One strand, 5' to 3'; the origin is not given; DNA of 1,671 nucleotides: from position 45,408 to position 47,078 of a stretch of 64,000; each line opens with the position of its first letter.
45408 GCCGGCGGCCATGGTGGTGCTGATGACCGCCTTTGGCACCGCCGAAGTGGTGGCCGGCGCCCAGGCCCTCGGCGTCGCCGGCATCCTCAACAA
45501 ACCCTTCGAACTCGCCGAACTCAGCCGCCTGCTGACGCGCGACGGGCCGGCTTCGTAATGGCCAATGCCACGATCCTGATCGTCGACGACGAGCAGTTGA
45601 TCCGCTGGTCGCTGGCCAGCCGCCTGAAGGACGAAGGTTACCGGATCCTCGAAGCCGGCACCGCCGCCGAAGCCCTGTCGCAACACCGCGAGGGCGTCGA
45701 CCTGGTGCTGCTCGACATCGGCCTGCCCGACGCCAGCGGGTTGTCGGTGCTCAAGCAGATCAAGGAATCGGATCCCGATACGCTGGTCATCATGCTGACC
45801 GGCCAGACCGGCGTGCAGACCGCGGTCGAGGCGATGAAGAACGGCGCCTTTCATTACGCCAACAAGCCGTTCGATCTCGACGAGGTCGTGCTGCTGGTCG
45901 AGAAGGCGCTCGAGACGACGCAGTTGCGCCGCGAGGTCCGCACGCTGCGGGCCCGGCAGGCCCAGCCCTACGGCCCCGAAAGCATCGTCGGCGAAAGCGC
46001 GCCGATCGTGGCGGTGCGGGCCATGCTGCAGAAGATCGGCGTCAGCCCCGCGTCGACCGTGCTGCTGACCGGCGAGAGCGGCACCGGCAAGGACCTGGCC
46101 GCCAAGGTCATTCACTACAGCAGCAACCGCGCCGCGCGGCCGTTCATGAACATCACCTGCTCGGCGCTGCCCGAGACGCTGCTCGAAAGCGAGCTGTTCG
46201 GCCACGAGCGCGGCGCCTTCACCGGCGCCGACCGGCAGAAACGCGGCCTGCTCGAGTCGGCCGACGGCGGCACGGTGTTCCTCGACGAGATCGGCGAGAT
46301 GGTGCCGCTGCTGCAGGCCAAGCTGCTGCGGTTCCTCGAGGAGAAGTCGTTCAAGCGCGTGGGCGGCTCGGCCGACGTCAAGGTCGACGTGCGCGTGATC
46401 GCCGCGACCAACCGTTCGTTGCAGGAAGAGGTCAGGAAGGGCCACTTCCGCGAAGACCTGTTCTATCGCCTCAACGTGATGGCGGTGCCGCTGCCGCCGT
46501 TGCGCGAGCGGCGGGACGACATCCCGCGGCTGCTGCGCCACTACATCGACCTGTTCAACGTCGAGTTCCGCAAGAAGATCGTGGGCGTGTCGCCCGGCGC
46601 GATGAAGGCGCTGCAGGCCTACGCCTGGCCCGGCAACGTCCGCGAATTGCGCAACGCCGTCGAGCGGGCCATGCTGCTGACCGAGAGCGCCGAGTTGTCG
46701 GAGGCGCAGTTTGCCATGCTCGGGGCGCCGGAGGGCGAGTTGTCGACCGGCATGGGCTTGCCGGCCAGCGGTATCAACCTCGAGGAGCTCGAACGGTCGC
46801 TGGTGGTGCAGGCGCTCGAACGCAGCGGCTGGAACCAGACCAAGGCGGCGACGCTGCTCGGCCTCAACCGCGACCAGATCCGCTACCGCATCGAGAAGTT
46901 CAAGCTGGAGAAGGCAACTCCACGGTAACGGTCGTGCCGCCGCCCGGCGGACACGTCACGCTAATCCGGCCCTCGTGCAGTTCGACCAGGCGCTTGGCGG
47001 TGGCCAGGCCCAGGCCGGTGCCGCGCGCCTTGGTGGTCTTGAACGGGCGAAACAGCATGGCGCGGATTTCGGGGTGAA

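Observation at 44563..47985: FixL-like haem-PAS O2 sensor kinase paired with a sigma-54 activator and two extra stand-alone receivers instead of FixJ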

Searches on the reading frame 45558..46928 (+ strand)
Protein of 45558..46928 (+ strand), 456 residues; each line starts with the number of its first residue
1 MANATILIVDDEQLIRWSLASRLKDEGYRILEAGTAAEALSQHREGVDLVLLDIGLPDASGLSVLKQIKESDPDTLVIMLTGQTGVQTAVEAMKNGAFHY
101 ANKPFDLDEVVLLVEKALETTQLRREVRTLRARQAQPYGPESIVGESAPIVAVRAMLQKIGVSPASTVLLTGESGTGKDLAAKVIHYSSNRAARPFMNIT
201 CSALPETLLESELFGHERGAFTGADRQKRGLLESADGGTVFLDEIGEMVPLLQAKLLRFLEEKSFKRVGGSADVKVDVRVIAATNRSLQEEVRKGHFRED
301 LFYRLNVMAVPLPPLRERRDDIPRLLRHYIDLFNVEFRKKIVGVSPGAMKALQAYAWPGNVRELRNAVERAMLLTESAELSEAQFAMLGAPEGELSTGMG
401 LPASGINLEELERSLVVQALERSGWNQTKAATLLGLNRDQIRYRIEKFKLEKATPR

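Call 3: search_protein_families(library=pfam, proteins=[window:45558-46928:+], max_evalue=0.01)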
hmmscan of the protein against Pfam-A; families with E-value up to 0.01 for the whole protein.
window:45558-46928:+ (456 aa): 11 families
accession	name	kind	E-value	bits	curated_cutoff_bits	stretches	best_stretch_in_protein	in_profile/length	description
PF00158.32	Sigma54_activat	-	6.1e-67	224.9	20.2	1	143-310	1-167/168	Sigma-54 interaction domain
PF00072.30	Response_reg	-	6e-26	91.2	30.2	1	6-113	1-109/111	Response regulator receiver domain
PF25601.1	AAA_lid_14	-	7.3e-24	83.9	27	1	316-384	1-69/87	AAA+ ATPase lid domain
PF14532.12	Sigma54_activ_2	-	2.2e-19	70.5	25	1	144-315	1-138/138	Sigma-54 interaction domain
PF02954.25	HTH_8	-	4e-14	52.5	22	1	408-448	2-42/42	Bacterial regulatory protein, Fis family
PF00004.35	AAA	-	7.6e-07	30.1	21.2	1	168-293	1-119/131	ATPase family associated with various cellular activities (AAA)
PF07728.20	AAA_5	-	1.5e-06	28.7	22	1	168-287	2-124/139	AAA domain (dynein-related subfamily)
PF07724.20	AAA_2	-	0.00075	20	27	1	164-292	2-131/166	AAA domain (Cdc48 subfamily)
PF13384.12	HTH_23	-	0.00077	19.7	24.6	1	408-448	2-41/50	Homeodomain-like domain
PF13518.12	HTH_28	-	0.0047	17.4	25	0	416-449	5-37/52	Helix-turn-helix domain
PF01078.27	Mg_chelatase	-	0.0053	16.6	20.3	0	223-287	93-159/207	Magnesium chelatase, subunit ChlI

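Call 29: search_solved_structures(query=window:45558-46928:+, max_evalue=1e-20)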
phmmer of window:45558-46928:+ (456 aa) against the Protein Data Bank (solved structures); distinct sequences matched with E-value up to 1e-20: 36.
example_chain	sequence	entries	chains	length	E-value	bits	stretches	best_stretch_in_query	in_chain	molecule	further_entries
4l4u_A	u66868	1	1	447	1.5e-100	340.5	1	5-449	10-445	Transcriptional regulator (NtrC family)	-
1ny5_A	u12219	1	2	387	6.2e-97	328.6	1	6-384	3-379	transcriptional regulator (NtrC family)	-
3dzd_A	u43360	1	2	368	8e-95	321.6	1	6-377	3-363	Transcriptional regulator (NtrC family)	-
9qq6_C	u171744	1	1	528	1.1e-91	311.3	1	120-450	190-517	Nif-specific regulatory protein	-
5ep0_A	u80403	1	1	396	1.5e-82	281.2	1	4-379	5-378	Putative repressor protein luxO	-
1ojl_A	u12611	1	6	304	8.7e-82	278.7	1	152-442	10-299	TRANSCRIPTIONAL REGULATORY PROTEIN ZRAR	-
5m7n_A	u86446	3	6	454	3.9e-81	276.6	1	4-445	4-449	Nitrogen assimilation regulatory protein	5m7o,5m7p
6iy8_A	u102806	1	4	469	1.1e-71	245.4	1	122-381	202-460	Positive regulator CapR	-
8p53_C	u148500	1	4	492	3.8e-71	243.7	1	37-374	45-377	Transcriptional regulator FleQ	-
8pb9_D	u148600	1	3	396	1.4e-69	238.5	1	37-374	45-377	Transcriptional regulator FleQ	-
26jl_A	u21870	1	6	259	2e-69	238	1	142-376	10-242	Flagellar regulatory protein A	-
4ly6_A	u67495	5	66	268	2.4e-69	237.7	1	124-384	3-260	Transcriptional regulator (NtrC family)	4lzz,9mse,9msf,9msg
1ny6_A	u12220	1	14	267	3.7e-69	237.1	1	135-384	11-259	transcriptional regulator (NtrC family)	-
3m0e_A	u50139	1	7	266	3.2e-68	234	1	137-384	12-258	Transcriptional regulator (NtrC family)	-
5exx_A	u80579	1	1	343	6.3e-68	233.1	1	141-374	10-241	Transcriptional regulator FleQ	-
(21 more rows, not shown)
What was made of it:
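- On NtrB/AtoS/ZraS-class kinase with NtrC-class sigma-54 activator: Best PDB matches are NtrC1/NtrC4-type regulators (call 29).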

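Call 33: search_protein_families(library=ncbifam, proteins=[window:45558-46928:+], max_evalue=0.00001)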
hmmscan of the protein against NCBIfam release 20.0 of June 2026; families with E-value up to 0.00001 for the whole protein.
window:45558-46928:+ (456 aa): 107 families (the best 25 are shown)
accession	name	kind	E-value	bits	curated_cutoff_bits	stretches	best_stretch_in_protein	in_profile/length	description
NF008469.0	PRK11361.1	equivalog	5e-138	460.7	714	1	3-453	4-459/461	acetoacetate metabolism transcriptional regulator AtoC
TIGR01818.1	ntrC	equivalog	9.8e-122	407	558.6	1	6-380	1-372/463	nitrogen regulation protein NR(I)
TIGR02915.1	PEP_resp_reg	equivalog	2.5e-118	395.7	502.6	1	6-450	1-444/445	PEP-CTERM-box response regulator transcription factor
NF051870.1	NAssimRespRegNtrX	equivalog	4.5e-117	391.7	600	1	5-444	3-446/452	nitrogen assimilation response regulator NtrX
TIGR01817.1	nifA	equivalog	2e-116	389.9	528.85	2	114-387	171-440/534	nif-specific transcriptional activator NifA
NF007689.0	PRK10365.1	equivalog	8.3e-111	370.9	760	1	3-441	5-435/441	sigma-54-dependent response regulator transcription factor ZraR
NF008176.1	PRK10923.1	equivalog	1.4e-102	343.7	620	1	1-377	1-373/469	nitrogen regulation protein NR(I)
NF041946.1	LuxO_transreg_Vib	equivalog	1.2e-97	327.6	800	1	31-382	24-373/463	quorum-sensing sigma-54 dependent transcriptional regulator LuxO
NF038308.1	RNA_repair_RtcR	equivalog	1.3e-95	321.3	650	1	80-448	113-516/530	RNA repair transcriptional activator RtcR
NF011695.0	PRK15115.1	equivalog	6.7e-95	318.5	763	1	3-450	6-438/445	two-component system response regulator GlrR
NF041552.1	TF_PrdR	equivalog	3.7e-92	309.5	795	1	118-448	244-576/577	sigma-54 dependent transcriptional regulator PrdR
NF050807.1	TransRegFlbDCaul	equivalog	6.7e-92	308.7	750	1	25-449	22-439/454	sigma-54-dependent transcriptional regulator FlbD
NF003451.0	PRK05022.1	equivalog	1.8e-89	300.8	476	1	90-441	132-501/512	nitric oxide reductase transcriptional regulator NorR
NF049963.1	RespRegFlgRCampy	domain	1.3e-87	294.5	750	1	6-450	3-429/429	fla regulon two-component system response regulator FlgR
TIGR02329.1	propionate_PrpR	equivalog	7.1e-86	288.9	499.2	1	108-444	173-523/526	propionate catabolism operon regulatory protein PrpR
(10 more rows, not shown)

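Call 51: find_related_loci(query=window:45558-46928:+, collection=metagenome_contigs, flank=5000)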
Query window:45558-46928:+ (456 aa) in metagenome_contigs; peptide patterns used: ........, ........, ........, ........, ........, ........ (x = any residue, [..] = any of these).
600 stretches matched a pattern (row limit reached: there are more); 596 encode a relative of the query (tblastn E <= 1e-3); the best 80 are kept; 80 distinct loci.
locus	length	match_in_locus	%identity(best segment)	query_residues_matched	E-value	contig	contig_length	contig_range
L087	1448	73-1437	73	1-455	0e+0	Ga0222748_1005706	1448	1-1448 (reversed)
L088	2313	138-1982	73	1-453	0e+0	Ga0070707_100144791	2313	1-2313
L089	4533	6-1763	70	1-452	0e+0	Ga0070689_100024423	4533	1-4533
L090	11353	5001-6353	69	1-452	0e+0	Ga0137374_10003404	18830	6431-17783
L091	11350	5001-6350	67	1-451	0e+0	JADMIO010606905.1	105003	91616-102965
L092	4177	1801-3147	65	1-450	0e+0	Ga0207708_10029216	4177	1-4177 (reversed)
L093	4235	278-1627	64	1-452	0e+0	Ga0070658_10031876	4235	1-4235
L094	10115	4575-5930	65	1-453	0e+0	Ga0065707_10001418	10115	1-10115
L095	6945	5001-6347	64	1-450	0e+0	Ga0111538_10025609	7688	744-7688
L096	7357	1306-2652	65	1-450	0e+0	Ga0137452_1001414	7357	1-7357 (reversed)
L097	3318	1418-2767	66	1-453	0e+0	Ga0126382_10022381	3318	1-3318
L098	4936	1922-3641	64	6-455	0e+0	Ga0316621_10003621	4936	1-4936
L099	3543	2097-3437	61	4-451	0e+0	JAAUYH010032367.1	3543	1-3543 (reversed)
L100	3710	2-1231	66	39-450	1e-177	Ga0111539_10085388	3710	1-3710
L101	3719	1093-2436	56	3-452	1e-165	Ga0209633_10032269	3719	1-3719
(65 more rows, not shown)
